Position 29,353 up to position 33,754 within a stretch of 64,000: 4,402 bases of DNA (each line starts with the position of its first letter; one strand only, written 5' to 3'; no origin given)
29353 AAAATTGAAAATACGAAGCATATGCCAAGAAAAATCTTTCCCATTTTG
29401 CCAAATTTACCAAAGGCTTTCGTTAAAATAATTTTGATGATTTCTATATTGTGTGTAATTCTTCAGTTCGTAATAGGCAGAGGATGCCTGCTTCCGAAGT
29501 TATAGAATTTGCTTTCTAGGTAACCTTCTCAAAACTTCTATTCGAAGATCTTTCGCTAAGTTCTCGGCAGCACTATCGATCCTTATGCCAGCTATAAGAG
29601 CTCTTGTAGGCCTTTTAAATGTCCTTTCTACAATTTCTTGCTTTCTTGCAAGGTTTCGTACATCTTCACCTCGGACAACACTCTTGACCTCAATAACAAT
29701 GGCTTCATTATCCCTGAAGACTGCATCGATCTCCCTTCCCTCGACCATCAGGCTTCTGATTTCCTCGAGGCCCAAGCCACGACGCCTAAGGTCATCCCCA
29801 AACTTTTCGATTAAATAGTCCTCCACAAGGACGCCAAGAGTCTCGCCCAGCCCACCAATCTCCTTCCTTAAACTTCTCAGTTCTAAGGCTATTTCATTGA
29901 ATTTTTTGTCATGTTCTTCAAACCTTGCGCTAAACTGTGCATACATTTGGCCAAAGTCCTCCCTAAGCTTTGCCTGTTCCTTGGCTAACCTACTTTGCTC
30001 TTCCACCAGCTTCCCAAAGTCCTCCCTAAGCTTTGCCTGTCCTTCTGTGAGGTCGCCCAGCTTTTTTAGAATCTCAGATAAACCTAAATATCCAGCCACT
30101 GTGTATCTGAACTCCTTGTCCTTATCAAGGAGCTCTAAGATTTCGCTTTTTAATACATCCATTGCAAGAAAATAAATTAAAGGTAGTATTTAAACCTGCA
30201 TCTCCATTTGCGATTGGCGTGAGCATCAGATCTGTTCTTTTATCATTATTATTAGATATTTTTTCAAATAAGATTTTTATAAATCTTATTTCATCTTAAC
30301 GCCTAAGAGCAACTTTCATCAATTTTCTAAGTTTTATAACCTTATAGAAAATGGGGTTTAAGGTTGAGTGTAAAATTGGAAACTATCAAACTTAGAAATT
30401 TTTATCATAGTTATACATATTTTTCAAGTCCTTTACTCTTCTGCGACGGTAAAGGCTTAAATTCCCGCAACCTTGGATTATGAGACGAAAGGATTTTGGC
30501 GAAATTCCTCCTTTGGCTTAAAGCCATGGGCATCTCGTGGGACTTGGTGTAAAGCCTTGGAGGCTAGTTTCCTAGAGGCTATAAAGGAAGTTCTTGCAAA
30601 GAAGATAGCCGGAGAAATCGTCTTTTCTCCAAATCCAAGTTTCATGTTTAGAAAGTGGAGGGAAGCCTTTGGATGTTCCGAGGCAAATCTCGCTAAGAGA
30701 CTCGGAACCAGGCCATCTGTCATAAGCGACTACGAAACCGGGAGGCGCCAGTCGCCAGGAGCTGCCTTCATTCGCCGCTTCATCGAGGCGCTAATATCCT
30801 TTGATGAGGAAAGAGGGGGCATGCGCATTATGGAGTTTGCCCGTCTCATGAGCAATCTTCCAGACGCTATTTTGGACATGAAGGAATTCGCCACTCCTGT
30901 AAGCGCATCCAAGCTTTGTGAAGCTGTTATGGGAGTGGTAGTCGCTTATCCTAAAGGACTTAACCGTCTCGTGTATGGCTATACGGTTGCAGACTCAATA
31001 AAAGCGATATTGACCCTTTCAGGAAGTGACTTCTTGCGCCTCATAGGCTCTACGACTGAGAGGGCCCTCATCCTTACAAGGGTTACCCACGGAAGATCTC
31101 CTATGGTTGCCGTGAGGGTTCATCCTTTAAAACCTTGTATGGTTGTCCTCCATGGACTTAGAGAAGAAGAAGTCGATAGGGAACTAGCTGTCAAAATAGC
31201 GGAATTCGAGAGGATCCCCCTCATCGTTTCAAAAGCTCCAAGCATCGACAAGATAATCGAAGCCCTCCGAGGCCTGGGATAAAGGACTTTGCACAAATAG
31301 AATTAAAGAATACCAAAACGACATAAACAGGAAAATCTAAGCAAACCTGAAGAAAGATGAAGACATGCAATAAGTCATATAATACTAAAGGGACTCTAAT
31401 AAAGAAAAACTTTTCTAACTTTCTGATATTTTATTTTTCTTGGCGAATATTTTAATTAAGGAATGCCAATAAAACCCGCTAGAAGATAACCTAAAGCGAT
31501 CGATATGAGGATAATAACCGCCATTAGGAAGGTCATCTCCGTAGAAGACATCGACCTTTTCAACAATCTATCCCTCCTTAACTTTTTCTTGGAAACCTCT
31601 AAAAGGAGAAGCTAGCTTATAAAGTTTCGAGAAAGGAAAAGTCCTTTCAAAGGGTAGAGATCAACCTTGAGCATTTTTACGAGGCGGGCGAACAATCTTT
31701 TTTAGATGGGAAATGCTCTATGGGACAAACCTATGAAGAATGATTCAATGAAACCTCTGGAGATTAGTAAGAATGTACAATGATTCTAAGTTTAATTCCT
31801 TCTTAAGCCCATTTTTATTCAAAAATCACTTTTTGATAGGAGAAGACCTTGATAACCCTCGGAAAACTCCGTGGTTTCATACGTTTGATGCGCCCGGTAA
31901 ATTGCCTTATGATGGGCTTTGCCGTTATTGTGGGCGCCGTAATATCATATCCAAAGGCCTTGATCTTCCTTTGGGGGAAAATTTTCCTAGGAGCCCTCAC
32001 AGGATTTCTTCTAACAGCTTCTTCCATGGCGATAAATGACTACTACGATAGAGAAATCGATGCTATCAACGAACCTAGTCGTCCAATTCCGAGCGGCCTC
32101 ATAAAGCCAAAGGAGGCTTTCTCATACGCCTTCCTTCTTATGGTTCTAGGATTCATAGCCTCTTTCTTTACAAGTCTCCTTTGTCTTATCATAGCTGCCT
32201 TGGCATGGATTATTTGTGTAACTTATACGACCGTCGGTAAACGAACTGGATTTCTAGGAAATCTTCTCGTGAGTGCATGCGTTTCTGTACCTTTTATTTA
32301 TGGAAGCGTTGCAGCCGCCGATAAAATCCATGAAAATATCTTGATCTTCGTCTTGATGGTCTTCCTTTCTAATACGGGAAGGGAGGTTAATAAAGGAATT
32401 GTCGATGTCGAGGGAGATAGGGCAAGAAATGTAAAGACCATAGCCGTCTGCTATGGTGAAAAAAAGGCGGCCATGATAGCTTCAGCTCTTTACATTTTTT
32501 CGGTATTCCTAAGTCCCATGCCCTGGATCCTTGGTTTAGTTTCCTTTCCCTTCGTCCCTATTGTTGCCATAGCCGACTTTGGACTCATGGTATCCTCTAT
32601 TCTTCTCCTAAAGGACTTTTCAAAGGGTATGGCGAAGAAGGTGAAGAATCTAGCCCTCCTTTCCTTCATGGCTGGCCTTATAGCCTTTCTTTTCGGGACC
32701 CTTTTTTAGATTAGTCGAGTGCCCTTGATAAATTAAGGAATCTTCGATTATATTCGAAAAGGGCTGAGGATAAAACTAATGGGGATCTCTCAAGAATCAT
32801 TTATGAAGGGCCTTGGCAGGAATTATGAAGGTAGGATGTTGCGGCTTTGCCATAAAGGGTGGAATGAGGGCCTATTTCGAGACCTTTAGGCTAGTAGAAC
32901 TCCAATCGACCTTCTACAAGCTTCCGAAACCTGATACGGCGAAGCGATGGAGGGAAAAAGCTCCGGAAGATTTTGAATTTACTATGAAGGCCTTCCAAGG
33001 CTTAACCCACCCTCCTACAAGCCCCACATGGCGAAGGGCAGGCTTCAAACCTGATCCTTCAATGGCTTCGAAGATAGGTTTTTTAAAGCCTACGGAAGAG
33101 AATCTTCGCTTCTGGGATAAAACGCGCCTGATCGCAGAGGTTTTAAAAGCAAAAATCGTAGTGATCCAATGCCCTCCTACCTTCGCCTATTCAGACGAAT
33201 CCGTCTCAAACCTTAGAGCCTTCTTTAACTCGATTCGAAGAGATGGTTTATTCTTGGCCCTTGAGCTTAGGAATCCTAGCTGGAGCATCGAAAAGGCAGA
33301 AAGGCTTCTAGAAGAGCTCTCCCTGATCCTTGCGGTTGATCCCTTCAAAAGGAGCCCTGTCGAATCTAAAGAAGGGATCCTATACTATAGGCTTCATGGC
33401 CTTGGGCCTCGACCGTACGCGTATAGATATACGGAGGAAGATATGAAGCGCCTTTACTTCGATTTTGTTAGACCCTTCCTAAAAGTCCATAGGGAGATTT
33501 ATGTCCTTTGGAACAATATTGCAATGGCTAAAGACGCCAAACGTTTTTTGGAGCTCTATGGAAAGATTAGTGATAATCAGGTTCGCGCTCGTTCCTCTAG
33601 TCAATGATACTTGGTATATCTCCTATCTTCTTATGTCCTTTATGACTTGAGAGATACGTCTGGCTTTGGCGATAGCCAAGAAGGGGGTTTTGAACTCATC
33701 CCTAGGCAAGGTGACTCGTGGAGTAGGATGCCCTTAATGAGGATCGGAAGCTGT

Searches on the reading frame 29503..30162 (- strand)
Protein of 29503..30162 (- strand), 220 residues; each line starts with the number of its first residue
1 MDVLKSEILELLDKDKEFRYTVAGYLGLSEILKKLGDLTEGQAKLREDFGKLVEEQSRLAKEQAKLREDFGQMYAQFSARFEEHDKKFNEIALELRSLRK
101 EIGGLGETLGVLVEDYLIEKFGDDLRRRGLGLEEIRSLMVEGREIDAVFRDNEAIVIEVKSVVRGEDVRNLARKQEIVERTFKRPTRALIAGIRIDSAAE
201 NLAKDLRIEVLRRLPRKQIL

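Call 38: search_protein_families(library=pfam, proteins=[window:29503-30162:-], max_evalue=0.00001)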
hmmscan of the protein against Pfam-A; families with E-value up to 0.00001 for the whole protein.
window:29503-30162:- (220 aa): 1 family
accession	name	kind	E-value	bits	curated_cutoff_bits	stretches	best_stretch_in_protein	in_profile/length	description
PF07788.17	PDDEXK_10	-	2.1e-06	28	21.2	1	144-208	4-73/74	PD-(D/E)XK nuclease superfamily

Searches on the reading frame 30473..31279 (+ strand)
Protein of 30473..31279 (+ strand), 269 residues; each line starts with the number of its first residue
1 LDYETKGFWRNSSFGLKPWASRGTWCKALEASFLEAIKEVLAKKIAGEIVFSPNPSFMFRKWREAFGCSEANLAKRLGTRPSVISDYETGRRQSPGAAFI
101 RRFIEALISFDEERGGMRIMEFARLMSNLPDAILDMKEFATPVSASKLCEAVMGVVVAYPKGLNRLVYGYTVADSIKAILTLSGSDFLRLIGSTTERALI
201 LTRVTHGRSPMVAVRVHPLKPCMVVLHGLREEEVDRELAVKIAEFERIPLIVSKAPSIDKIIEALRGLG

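Call 38: search_protein_families(library=pfam, proteins=[window:30473-31279:+], max_evalue=0.00001)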
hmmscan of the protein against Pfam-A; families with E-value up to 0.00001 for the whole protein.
window:30473-31279:+ (269 aa): 2 families
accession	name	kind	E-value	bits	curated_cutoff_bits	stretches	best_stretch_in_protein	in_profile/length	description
PF13560.12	HTH_31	-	7.6e-08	33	27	1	59-107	6-54/64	Helix-turn-helix domain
PF01381.28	HTH_3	-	2.9e-07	30.8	23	1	60-107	2-48/55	Helix-turn-helix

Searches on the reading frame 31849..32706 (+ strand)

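Call 38: search_protein_families(library=pfam, proteins=[window:31849-32706:+], max_evalue=0.00001)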
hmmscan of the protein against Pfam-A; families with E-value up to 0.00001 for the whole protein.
window:31849-32706:+ (286 aa): 1 family
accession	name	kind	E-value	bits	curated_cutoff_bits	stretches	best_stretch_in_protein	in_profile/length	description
PF01040.23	UbiA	-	9.1e-45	153.3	34.2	1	26-266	5-244/250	UbiA prenyltransferase family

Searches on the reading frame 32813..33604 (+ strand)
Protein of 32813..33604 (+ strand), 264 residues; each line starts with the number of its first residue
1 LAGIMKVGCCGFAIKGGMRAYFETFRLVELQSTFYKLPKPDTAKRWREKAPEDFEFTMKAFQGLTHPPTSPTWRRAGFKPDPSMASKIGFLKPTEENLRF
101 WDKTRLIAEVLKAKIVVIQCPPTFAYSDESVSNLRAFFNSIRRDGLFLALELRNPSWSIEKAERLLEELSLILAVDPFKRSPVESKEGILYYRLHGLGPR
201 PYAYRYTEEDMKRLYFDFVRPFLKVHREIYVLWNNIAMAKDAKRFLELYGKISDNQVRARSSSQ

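Call 38: search_protein_families(library=pfam, proteins=[window:32813-33604:+], max_evalue=0.00001)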
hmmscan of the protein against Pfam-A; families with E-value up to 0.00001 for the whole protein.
window:32813-33604:+ (264 aa): 1 family
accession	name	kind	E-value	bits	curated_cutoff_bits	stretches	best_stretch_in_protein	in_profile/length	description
PF01904.24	DUF72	-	7.1e-40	137.8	25.3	1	18-247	11-216/217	Protein of unknown function DUF72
